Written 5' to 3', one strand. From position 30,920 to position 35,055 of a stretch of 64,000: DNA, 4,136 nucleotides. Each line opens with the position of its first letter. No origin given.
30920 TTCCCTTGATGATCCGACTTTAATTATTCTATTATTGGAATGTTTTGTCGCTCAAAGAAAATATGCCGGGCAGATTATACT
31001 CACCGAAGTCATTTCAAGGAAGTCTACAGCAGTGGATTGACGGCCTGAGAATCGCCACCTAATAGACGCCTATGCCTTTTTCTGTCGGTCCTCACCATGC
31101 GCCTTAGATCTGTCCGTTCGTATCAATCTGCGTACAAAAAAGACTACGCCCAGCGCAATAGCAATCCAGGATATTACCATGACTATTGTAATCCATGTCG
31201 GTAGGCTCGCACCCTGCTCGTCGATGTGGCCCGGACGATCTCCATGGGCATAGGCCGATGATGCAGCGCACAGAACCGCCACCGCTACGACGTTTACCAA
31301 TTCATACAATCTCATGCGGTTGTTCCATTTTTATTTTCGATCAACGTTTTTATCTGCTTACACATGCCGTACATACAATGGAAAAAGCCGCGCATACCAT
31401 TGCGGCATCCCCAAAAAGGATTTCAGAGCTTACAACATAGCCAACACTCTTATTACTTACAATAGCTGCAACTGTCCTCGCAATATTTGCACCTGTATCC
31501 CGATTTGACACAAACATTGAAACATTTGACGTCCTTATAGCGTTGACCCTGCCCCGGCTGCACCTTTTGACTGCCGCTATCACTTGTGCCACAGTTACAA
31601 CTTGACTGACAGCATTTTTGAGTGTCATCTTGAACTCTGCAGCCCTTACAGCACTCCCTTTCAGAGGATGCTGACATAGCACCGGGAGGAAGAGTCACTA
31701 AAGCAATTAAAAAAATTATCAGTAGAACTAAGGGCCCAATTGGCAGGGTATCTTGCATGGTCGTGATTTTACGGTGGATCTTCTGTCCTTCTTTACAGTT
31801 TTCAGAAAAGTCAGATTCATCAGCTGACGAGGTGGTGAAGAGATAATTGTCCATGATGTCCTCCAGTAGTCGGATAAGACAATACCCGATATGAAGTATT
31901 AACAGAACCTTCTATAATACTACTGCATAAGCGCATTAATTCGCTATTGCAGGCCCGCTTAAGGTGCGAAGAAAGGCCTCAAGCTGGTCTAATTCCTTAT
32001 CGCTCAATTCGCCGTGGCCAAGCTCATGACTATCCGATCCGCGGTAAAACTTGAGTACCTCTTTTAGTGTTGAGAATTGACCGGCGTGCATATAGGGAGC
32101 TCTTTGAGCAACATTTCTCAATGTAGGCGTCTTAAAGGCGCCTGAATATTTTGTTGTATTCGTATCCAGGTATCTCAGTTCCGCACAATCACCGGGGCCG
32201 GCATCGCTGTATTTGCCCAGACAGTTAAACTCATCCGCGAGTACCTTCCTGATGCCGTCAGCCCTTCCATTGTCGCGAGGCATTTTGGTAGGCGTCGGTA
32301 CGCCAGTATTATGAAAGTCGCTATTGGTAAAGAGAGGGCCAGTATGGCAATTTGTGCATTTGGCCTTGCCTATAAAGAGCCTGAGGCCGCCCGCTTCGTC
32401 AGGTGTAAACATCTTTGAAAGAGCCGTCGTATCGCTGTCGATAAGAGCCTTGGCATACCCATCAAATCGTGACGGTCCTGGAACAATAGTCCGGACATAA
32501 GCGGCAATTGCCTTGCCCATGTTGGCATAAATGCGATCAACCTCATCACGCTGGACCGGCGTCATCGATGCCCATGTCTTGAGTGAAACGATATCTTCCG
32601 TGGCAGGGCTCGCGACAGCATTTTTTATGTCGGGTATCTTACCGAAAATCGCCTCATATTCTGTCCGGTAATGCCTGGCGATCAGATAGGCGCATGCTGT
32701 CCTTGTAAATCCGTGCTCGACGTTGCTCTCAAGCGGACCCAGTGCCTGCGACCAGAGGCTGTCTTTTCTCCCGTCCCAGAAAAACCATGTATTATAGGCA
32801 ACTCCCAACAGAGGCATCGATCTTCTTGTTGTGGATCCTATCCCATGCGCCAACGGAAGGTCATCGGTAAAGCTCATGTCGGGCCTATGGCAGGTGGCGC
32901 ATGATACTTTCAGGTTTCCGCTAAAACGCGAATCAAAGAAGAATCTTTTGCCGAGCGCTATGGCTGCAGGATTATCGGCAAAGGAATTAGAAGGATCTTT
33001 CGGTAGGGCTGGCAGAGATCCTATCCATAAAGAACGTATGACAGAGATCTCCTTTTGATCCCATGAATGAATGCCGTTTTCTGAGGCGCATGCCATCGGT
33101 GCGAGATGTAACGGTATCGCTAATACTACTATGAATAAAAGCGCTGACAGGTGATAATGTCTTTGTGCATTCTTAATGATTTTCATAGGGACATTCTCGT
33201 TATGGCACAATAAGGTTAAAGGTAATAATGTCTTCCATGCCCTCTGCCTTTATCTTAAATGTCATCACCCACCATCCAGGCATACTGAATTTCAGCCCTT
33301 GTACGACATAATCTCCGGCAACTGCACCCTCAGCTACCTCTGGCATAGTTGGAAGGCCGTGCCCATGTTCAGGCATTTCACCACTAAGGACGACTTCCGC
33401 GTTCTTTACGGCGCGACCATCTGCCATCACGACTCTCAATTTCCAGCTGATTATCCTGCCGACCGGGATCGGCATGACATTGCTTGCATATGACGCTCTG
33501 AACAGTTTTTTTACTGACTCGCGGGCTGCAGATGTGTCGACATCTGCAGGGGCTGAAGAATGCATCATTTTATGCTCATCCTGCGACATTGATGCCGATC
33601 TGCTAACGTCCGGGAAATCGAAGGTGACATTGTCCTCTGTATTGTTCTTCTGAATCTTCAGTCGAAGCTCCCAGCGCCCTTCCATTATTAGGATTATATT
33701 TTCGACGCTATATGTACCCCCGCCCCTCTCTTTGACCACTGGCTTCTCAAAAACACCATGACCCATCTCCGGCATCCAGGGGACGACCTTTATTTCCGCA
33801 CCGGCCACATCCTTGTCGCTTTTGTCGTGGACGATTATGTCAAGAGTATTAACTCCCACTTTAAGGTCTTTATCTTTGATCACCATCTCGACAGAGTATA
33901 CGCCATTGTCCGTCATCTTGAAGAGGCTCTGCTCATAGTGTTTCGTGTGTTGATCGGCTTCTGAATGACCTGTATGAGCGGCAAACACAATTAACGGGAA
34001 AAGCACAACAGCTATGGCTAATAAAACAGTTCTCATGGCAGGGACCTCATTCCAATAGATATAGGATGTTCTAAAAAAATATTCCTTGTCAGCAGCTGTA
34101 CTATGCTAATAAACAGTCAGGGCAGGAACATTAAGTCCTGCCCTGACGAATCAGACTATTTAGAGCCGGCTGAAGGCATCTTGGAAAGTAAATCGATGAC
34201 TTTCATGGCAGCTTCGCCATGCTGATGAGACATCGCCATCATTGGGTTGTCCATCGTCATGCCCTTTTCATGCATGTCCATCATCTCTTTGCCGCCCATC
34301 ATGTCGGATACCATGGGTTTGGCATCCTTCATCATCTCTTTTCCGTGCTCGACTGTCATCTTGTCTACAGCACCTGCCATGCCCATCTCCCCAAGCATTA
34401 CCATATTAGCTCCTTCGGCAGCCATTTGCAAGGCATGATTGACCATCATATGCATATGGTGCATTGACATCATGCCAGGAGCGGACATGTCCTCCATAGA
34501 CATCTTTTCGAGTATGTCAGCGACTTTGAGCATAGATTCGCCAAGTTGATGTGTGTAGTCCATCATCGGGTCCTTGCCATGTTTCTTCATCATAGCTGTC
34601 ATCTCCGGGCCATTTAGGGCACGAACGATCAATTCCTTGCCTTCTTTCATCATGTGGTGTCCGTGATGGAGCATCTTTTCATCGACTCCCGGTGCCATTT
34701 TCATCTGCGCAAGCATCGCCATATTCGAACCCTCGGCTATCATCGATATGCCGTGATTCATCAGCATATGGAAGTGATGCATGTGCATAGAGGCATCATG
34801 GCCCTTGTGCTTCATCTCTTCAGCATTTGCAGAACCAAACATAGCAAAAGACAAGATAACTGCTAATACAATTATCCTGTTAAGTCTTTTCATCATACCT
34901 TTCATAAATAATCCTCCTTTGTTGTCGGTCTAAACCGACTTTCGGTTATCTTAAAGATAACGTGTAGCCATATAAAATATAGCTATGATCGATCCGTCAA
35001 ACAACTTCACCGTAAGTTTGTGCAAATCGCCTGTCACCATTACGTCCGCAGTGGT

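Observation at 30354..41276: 11-kb single-strand periplasmic copper-handling cluster lacking the usual efflux and oxidase components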

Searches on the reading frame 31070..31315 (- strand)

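Call 4: search_protein_families(library=pfam, proteins=[window:31070-31315:-], max_evalue=0.01)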
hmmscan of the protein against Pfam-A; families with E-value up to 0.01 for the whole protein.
window:31070-31315:- (81 aa): 2 families
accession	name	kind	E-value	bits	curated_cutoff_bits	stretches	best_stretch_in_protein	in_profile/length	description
PF06196.17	DUF997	-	0.0022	18.3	26.3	1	9-63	12-66/77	Protein of unknown function (DUF997)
PF06749.17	DUF1218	-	0.0023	18.8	25.3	1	11-71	13-64/95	Protein of unknown function (DUF1218)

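Call 68: search_protein_families(library=ncbifam, proteins=[window:31070-31315:-], max_evalue=0.001)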
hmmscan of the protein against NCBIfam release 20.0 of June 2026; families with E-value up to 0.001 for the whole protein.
window:31070-31315:- (81 aa): 0 families

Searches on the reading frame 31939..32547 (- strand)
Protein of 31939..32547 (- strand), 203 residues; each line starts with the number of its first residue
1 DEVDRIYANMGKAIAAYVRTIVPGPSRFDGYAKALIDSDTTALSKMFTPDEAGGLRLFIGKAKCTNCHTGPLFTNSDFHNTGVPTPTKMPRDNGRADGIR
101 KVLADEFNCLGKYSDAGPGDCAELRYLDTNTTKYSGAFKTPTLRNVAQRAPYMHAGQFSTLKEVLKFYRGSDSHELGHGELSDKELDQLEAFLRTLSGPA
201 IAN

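Call 61: search_solved_structures(query=window:31939-32547:-, max_evalue=0.001, show_alignments=5)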
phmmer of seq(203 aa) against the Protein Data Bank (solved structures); distinct sequences matched with E-value up to 0.001: 29.
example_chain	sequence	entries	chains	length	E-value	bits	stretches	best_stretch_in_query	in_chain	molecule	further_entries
3hq7_A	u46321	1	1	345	1.1e-10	45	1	125-199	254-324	Cytochrome c551 peroxidase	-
3hq8_A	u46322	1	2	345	1.1e-10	45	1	125-199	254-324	Cytochrome c551 peroxidase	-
3hq6_A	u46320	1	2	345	1.1e-10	45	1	125-199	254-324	Cytochrome c551 peroxidase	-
3hq9_A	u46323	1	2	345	1.1e-10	44.9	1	125-199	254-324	Cytochrome c551 peroxidase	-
1iqc_A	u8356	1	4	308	1.4e-10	44.6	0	11-95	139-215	di-heme peroxidase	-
2c1u_A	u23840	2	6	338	3.2e-10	43.5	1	125-199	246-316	DI-HAEM CYTOCHROME C PEROXIDASE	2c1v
4aal_A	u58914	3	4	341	5.1e-10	42.8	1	125-199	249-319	CYTOCHROME C551 PEROXIDASE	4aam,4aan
4aao_A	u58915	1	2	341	5.1e-10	42.8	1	125-199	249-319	CYTOCHROME C551 PEROXIDASE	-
1nml_A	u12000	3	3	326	7.4e-10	42.3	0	125-199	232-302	di-haem cytochrome c peroxidase | Cytochrome c peroxidase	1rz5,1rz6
3o5c_A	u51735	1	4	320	1.3e-09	41.5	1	137-199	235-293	Cytochrome c551 peroxidase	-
1zzh_A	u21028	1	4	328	1.4e-09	41.4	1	125-199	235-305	cytochrome c peroxidase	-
3rn0_A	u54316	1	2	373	8.1e-09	38.9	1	134-170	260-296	Methylamine utilization protein MauG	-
6nx0_A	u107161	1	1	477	1.4e-08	38.1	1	4-176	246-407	Di-haem cytochrome c peroxidase family protein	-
3rn1_A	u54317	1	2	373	1.9e-08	37.7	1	45-170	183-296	Methylamine utilization protein MauG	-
4y5r_A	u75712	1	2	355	3.5e-08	36.8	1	134-170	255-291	Methylamine utilization protein MauG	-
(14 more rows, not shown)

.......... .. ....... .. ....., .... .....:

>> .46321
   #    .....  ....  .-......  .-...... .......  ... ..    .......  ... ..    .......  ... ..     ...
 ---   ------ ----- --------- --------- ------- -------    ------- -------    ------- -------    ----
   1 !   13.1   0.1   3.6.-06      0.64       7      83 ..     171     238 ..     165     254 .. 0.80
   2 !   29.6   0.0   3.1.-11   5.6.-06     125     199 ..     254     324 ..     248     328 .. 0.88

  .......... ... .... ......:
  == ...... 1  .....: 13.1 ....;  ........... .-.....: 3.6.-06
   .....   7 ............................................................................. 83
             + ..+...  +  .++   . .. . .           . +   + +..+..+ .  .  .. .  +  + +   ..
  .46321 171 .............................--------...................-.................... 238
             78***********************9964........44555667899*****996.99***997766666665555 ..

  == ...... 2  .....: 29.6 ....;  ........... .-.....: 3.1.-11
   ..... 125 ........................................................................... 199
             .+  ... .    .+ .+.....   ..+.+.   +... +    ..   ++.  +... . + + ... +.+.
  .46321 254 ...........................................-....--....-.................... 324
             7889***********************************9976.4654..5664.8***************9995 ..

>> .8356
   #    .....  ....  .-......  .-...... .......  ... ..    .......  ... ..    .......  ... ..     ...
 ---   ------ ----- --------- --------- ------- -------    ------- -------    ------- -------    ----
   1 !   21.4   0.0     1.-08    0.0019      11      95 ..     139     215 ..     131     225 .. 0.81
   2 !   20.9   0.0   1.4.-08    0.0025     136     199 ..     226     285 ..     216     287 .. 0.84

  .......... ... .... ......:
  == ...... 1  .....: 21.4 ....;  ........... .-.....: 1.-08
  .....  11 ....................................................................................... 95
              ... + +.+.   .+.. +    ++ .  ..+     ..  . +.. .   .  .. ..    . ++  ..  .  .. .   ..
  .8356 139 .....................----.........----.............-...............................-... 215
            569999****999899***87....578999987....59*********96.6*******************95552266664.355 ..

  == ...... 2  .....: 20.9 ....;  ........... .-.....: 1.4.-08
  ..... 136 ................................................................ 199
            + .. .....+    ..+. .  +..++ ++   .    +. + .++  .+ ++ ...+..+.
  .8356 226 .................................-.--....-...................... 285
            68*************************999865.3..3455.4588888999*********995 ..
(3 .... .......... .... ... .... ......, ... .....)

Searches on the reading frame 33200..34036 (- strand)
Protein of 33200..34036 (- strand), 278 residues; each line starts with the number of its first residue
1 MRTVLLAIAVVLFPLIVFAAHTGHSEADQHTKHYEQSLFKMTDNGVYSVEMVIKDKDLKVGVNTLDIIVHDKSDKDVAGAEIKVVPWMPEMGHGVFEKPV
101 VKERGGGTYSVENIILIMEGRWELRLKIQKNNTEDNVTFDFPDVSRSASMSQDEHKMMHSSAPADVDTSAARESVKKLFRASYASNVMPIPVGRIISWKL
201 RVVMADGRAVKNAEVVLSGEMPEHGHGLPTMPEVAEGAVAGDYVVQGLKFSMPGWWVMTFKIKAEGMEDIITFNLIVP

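Call 4: search_protein_families(library=pfam, proteins=[window:33200-34036:-], max_evalue=0.01)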
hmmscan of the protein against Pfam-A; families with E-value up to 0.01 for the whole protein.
window:33200-34036:- (278 aa): 1 family
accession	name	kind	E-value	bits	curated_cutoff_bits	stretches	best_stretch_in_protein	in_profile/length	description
PF13115.11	YtkA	-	4.8e-24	85.3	25.9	2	46-126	6-84/85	YtkA-like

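Call 9: search_protein_families(library=ncbifam, proteins=[window:33200-34036:-], max_evalue=0.01)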
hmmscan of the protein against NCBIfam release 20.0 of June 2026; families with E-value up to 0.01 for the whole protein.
window:33200-34036:- (278 aa): 0 families

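Call 20: search_solved_structures(query=window:33200-34036:-, max_evalue=1)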
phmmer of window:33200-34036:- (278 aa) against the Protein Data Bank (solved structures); distinct sequences matched with E-value up to 1: 1.
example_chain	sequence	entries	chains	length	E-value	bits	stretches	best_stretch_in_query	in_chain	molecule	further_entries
7r81_E1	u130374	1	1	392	0.3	13.6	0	67-109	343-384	60S ribosomal protein L3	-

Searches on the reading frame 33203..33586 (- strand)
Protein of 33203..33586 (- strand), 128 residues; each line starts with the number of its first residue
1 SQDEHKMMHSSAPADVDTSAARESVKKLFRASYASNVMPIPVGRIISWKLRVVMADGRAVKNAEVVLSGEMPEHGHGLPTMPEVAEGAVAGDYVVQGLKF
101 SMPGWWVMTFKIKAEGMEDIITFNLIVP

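Call 82: search_solved_structures(query=A4, max_evalue=10, show_alignments=2)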
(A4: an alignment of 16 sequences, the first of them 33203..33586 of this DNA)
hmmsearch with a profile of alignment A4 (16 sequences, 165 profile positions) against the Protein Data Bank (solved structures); distinct sequences matched with E-value up to 10: 1.
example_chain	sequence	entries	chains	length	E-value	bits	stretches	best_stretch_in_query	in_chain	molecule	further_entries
9ll2_A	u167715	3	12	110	0.015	18.4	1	91-153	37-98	Copper resistance protein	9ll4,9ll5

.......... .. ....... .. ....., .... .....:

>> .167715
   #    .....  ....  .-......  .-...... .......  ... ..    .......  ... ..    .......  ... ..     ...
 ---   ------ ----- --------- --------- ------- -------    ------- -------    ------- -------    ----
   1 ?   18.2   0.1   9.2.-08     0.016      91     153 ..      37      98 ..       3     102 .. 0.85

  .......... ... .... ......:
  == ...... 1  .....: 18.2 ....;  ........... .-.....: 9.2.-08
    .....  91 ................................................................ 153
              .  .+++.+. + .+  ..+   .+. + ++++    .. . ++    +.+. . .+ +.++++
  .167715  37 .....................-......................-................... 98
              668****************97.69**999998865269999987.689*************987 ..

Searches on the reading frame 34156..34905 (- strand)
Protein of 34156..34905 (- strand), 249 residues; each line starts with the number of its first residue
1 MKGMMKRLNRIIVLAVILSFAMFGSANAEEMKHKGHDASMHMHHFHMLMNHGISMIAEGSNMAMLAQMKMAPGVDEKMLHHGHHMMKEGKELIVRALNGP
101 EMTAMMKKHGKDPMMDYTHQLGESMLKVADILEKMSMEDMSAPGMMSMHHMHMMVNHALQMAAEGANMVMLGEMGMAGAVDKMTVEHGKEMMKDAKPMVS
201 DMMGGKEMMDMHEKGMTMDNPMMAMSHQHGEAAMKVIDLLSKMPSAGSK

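Call 4: search_protein_families(library=pfam, proteins=[window:34156-34905:-], max_evalue=0.01)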
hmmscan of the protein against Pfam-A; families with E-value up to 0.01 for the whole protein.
window:34156-34905:- (249 aa): 0 families

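Call 9: search_protein_families(library=ncbifam, proteins=[window:34156-34905:-], max_evalue=0.01)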
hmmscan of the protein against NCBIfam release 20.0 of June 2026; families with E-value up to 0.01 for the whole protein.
window:34156-34905:- (249 aa): 0 families

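Call 38: search_solved_structures(query=window:34156-34905:-, max_evalue=10)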
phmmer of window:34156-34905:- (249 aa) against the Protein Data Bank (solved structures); distinct sequences matched with E-value up to 10: 1.
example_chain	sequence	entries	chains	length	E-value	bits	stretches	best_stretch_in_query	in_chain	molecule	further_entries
1o4t_A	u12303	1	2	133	0.22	14.9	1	78-146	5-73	putative oxalate decarboxylase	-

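Call 66: find_homologous_proteins(query=window:34156-34905:-, max_evalue=0.001)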
Query window:34156-34905:- (249 aa): 137 proteins with E <= 0.001 among 302 candidates; the best 120 are listed.
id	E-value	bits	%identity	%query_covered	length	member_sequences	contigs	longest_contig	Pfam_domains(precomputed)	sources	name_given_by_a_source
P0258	4.2e-134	464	90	100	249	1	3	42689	-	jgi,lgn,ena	jgi:hypothetical protein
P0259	4.4e-134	463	90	100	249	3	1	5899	-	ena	-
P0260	5.5e-134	463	90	100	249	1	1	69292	-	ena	-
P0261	2.1e-133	461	90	100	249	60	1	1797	-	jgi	jgi:hypothetical protein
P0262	4.6e-133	460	89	100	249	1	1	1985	-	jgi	jgi:hypothetical protein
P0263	1.6e-131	455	90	100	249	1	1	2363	-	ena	-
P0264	1.7e-129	448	87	100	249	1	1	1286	-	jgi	-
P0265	3.8e-129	447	87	100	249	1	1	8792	-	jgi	jgi:hypothetical protein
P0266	1.6e-125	436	84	100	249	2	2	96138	-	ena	-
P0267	1.0e-123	430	84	100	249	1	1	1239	-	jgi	jgi:hypothetical protein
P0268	6.5e-122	424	83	100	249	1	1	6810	-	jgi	jgi:hypothetical protein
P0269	3.4e-118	412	80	100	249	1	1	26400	-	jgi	jgi:hypothetical protein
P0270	6.8e-118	411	80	100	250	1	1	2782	-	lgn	-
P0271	2.5e-117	409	81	99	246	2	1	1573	-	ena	-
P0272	1.4e-115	403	80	100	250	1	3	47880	-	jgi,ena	jgi:hypothetical protein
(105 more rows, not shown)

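Call 67: find_encoding_contigs(protein=P0258, flank=10000, max_places=3)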
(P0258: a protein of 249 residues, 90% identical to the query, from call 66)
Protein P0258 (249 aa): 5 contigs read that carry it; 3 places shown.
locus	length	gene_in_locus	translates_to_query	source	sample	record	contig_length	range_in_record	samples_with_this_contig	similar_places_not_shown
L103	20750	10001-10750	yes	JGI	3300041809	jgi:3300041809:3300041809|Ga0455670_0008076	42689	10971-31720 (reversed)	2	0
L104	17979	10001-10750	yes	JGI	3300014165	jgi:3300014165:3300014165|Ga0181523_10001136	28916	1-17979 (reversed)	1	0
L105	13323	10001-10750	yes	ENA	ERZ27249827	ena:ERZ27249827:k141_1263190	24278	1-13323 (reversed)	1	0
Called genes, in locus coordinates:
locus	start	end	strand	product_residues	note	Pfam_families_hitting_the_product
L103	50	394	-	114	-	-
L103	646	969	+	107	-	-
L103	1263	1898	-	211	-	PF03544:TonB_C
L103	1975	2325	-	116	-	PF02472:ExbD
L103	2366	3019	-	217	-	PF01618:MotA_ExbB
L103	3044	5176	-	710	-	PF07715:Plug, PF00593:TonB_dep_Rec_b-barrel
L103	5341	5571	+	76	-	-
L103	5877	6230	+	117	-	-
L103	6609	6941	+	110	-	-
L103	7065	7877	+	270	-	-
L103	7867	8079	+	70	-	-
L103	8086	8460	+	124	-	PF04234:CopC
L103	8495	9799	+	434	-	PF05425:CopD, PF13115:YtkA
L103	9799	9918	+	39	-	-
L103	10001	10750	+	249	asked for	-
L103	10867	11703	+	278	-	PF13115:YtkA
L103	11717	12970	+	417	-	PF03150:CCP_MauG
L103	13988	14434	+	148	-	-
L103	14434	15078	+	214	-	PF00691:OmpA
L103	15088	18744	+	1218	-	PF05226:CHASE2, PF13188:PAS_8 (faint), PF08448:PAS_4 (faint), PF00989:PAS (weak), PF13426:PAS_9, PF00512:HisKA (weak), PF02518:HATPase_c, PF00072:Response_reg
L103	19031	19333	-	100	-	-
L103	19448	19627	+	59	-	-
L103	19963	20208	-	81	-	-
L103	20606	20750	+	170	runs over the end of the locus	PF03783:CsgG (weak)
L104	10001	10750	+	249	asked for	-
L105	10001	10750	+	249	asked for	-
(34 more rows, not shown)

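Call 68: search_protein_families(library=ncbifam, proteins=[L103:3044-5176:-], max_evalue=0.001)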
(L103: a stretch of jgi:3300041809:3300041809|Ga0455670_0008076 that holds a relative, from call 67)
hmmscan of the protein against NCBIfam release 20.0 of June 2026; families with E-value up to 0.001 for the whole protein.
L103:3044-5176:- (710 aa): 5 families
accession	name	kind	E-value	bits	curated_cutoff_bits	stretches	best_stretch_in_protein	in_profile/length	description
NF041535.1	TonB_rec_PqqU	equivalog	4.2e-14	51.8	1200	1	347-654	313-625/676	TonB-dependent receptor PqqU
TIGR01783.1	TonB-siderophor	subfamily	3.5e-13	49.1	223.5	1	405-666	362-617/649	TonB-dependent siderophore receptor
TIGR01786.1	TonB-hemlactrns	subfamily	5e-12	45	323.75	1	69-170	24-122/719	TonB-dependent hemoglobin/transferrin/lactoferrin family receptor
TIGR01779.1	TonB-B12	equivalog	1.9e-09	36.7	599.7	1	38-197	17-169/614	TonB-dependent vitamin B12 receptor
NF007926.1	PRK10641.1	equivalog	1.2e-06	27.4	836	1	68-203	46-175/617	TonB-dependent vitamin B12 receptor BtuB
